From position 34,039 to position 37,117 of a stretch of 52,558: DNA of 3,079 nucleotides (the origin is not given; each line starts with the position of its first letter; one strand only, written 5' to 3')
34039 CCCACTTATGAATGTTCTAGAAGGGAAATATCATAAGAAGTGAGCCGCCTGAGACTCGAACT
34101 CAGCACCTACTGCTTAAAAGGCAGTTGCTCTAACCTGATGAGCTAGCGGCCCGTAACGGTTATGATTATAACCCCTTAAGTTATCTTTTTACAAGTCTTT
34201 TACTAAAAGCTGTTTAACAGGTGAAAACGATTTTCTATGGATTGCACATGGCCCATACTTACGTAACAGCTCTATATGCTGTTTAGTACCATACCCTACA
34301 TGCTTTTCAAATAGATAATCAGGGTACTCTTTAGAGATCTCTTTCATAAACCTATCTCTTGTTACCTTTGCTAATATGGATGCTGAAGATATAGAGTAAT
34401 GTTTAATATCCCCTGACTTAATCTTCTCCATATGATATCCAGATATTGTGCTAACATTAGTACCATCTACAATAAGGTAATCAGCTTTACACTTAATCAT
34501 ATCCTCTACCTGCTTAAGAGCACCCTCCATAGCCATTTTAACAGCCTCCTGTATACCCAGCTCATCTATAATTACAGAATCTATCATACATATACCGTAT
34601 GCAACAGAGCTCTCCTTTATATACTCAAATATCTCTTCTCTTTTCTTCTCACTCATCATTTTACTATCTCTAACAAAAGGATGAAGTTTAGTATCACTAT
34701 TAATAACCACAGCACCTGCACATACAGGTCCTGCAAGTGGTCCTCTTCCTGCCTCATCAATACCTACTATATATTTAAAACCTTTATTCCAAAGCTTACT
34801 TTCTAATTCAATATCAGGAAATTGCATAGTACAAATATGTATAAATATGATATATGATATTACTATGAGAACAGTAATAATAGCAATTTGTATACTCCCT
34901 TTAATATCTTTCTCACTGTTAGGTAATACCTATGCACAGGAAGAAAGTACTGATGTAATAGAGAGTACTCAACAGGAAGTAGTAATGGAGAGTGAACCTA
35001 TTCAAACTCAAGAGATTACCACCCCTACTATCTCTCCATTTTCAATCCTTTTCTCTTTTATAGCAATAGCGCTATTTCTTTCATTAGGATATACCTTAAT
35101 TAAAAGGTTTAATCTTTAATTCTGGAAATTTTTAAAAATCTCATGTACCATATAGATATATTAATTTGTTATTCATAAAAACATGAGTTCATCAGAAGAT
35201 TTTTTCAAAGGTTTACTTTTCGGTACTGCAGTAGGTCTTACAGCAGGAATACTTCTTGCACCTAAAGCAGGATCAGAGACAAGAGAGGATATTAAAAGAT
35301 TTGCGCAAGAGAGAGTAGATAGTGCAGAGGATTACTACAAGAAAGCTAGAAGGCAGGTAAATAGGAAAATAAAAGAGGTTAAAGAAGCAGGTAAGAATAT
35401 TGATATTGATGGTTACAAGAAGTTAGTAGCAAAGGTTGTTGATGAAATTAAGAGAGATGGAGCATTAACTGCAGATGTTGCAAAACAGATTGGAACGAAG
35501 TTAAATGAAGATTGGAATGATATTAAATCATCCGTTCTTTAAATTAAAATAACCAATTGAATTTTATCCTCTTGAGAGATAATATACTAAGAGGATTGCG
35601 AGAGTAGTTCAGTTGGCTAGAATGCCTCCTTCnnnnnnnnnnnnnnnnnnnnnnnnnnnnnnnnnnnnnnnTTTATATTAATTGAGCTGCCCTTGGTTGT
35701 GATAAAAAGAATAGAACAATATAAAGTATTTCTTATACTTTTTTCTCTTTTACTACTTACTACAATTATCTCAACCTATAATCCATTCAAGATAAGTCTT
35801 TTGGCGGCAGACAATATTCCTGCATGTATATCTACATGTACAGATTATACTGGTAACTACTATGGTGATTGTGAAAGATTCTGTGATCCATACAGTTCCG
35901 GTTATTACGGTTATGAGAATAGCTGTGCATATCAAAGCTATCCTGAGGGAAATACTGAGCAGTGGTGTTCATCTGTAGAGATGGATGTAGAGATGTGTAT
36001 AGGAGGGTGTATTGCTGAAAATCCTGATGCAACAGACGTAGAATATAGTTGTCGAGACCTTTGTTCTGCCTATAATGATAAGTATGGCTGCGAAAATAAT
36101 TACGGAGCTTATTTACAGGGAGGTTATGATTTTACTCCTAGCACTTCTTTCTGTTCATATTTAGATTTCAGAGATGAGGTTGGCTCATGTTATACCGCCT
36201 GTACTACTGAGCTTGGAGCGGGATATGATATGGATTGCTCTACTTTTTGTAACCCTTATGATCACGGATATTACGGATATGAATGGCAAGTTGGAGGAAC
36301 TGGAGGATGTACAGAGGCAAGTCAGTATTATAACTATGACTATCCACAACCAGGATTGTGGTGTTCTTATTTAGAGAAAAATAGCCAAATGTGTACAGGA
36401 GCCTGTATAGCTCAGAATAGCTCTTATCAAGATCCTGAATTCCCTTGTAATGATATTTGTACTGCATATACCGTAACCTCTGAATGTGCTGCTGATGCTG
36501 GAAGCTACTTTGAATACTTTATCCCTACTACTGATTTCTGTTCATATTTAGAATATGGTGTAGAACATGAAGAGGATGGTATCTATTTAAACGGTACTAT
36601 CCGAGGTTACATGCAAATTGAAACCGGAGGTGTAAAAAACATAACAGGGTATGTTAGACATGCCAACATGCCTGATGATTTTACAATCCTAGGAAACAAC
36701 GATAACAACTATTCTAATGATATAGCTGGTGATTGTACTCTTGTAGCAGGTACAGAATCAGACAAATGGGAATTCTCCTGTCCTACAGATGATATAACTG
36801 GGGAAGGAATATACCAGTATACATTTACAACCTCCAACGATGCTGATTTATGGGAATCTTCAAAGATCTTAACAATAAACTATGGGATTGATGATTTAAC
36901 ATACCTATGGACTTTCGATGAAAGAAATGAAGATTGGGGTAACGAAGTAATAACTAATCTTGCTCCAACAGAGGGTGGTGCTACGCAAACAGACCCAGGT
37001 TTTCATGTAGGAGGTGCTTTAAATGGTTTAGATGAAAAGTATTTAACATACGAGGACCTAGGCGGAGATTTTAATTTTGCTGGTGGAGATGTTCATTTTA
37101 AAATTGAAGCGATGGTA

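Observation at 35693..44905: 3070-aa multi-lectin giant surface protein flanked by tRNA-Gly and tRNA-Thr: candidate host-attachment machine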

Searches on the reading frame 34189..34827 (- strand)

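Call 10: search_protein_families(library=pfam, proteins=[window:34189-34827:-], max_evalue=0.001)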
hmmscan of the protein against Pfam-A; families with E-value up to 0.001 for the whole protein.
window:34189-34827:- (212 aa): 1 family
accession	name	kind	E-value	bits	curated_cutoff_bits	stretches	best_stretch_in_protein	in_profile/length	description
PF01351.25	RNase_HII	-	2.8e-32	112.7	25.8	1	21-203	1-198/199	Ribonuclease HII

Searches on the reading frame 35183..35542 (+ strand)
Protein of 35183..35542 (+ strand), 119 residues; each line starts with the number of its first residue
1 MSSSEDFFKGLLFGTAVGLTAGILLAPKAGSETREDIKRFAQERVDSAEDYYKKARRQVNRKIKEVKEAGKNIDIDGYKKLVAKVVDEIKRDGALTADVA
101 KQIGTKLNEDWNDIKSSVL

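Call 10: search_protein_families(library=pfam, proteins=[window:35183-35542:+], max_evalue=0.001)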
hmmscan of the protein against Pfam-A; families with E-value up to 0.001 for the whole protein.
window:35183-35542:+ (119 aa): 1 family
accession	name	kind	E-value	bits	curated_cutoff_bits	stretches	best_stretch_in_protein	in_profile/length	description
PF12732.12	YtxH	-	1.1e-16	61.5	37.5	1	8-69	1-49/71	YtxH-like protein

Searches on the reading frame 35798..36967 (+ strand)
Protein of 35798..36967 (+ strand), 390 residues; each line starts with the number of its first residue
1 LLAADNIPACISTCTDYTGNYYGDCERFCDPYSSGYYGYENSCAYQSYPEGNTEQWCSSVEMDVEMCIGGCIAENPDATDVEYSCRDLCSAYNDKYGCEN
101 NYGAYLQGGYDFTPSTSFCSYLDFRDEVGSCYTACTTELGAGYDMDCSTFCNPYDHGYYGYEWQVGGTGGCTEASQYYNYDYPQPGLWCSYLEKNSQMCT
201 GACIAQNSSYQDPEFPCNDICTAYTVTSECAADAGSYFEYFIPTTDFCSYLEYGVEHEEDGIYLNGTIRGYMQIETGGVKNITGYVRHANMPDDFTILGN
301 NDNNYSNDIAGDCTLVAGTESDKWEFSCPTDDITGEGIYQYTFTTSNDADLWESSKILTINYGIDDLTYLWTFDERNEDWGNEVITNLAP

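Call 44: predict_structure(alignment_id=A2)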
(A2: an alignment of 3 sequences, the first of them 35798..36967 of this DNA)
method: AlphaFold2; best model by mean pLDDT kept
length: 390 residues; sequences in the alignment: 3
mean_pLDDT: 37.7   pTM: 0.28
mean pLDDT of the five models: 37.7, 37.1, 34.6, 32.2, 29.3
residues with pLDDT >= 90: 0; 70-90: 4; 50-70: 50; < 50: 336
segments of 3 or more residues with pLDDT < 50: 1-8, 17-278, 299-311, 334-338, 347-390
pLDDT, mean of each block of 10 residues (from residue 1): 40 46 43 30 26 31 40 41 44 37 33 28 31 38 39 30 25 29 29 35 37 37 36 29 28 22 34 48 57 56 34 66 64 50 47 35 35 31 26
secondary structure, 60 per line:
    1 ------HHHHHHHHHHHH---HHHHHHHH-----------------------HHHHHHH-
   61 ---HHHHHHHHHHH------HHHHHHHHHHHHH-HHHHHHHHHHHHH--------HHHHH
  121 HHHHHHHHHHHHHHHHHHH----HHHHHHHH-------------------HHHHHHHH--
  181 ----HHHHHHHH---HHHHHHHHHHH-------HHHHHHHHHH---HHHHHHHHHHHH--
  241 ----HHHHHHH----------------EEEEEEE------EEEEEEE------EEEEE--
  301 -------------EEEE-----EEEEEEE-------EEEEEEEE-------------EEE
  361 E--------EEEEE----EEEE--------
elements in order: H7-18 H22-29 H53-59 H64-74 H81-93 H95-107 H116-139 H144-151 H171-178 H185-192 H196-206 H214-223 H227-238 H245-251 E268-274 E281-287 E294-298 E314-317 E323-329 E337-344 E358-361 E370-374 E379-382
